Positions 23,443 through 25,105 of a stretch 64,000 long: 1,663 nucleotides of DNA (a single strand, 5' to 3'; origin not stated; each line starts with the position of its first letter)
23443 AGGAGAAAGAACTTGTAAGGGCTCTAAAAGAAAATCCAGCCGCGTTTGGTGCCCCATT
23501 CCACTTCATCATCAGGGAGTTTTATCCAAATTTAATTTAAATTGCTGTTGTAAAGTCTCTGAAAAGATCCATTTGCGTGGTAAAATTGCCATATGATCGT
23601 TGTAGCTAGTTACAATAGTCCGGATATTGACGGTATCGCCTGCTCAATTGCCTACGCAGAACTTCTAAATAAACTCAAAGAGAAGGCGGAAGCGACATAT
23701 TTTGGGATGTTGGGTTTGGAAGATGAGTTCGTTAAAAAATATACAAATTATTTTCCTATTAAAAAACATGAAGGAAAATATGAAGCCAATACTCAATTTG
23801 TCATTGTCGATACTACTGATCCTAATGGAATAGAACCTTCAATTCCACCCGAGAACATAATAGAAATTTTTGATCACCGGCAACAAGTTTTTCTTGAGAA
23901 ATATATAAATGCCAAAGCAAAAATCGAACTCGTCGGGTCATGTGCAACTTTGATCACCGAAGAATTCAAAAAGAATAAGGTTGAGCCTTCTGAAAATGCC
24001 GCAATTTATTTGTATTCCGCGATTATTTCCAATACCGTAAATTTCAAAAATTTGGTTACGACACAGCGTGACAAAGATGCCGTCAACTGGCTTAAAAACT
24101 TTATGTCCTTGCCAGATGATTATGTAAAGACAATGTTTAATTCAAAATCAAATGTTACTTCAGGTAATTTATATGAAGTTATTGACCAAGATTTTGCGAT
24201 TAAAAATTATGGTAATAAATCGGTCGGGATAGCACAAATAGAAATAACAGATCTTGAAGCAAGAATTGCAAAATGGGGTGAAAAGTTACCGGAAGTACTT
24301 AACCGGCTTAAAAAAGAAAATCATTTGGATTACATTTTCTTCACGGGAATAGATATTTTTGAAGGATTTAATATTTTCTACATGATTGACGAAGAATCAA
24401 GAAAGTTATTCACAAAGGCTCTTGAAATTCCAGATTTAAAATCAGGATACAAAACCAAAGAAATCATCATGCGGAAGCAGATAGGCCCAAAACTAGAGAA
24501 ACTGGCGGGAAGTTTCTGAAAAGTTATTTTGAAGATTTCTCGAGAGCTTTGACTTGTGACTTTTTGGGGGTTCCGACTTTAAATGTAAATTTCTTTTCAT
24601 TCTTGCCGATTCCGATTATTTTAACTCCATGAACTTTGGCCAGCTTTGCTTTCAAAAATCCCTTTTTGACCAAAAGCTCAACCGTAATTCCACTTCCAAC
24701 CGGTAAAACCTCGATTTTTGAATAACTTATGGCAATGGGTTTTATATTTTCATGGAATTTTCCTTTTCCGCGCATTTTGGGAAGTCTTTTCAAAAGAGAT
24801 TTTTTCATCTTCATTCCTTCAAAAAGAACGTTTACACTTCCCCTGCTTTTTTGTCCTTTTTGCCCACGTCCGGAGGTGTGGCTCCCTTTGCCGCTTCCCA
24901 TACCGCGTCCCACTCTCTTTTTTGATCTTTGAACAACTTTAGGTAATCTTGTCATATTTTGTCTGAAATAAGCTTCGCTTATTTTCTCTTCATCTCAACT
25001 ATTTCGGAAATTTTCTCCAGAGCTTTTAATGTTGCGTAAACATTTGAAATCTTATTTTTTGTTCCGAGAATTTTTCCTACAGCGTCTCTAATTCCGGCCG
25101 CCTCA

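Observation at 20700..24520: Five-gene plus-strand island wedged between rplO and secY, splitting the universally linked spc-secY junction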

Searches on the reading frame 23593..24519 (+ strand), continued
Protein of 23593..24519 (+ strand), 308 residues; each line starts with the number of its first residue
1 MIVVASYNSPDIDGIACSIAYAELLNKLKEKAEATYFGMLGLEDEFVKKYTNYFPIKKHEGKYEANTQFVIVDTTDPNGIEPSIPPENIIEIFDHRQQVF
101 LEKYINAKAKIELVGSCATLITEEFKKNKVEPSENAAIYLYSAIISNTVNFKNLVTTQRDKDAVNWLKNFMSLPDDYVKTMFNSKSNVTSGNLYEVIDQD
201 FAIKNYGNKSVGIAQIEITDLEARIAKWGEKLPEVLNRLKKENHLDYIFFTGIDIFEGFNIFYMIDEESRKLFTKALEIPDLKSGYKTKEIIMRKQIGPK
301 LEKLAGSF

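Call 80: search_protein_families(library=padloc, proteins=[window:23593-24519:+], max_evalue=0.001)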
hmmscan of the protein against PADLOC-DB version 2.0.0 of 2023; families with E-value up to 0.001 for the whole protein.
window:23593-24519:+ (308 aa): 0 families

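Call 82: search_protein_families(library=ncbifam, proteins=[L060:10929-11513:+, L060:11494-12255:-], max_evalue=0.001)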
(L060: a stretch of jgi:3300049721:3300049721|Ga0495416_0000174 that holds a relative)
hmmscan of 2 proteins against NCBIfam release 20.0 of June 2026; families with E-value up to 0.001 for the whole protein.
L060:10929-11513:+ (194 aa): 1 family
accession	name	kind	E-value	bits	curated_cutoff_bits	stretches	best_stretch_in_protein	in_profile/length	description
TIGR00318.1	cyaB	equivalog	2e-26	92.9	57.95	1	8-169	3-159/174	class IV adenylate cyclase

L060:11494-12255:- (253 aa): 1 family
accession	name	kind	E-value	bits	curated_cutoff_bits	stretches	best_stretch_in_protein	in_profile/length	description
NF002879.0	PRK03333.1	equivalog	3.1e-14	52.8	215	1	96-247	228-380/395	dephospho-CoA kinase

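Call 100: search_protein_families(library=pfam, proteins=[L060:9579-9875:+], max_evalue=0.01)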
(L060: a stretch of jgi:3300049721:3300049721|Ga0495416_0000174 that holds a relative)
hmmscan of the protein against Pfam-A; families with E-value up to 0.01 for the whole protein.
L060:9579-9875:+ (98 aa): 0 families

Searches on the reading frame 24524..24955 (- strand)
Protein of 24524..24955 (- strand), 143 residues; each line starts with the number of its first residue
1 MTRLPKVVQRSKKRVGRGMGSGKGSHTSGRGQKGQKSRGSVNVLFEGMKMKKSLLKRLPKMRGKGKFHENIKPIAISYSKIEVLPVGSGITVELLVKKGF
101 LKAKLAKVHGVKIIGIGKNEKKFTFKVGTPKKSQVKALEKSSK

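Call 4: search_protein_families(library=pfam, proteins=[window:24524-24955:-], max_evalue=0.01)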
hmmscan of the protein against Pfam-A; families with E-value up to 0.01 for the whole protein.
window:24524-24955:- (143 aa): 0 families

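Call 5: search_protein_families(library=ncbifam, proteins=[window:24524-24955:-], max_evalue=0.01)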
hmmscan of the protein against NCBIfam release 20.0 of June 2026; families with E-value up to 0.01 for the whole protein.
window:24524-24955:- (143 aa): 1 family
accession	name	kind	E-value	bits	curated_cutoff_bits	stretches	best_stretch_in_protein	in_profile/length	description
TIGR01071.1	rplO_bact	equivalog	4.9e-21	75.1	77.95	1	8-141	11-139/144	50S ribosomal protein L15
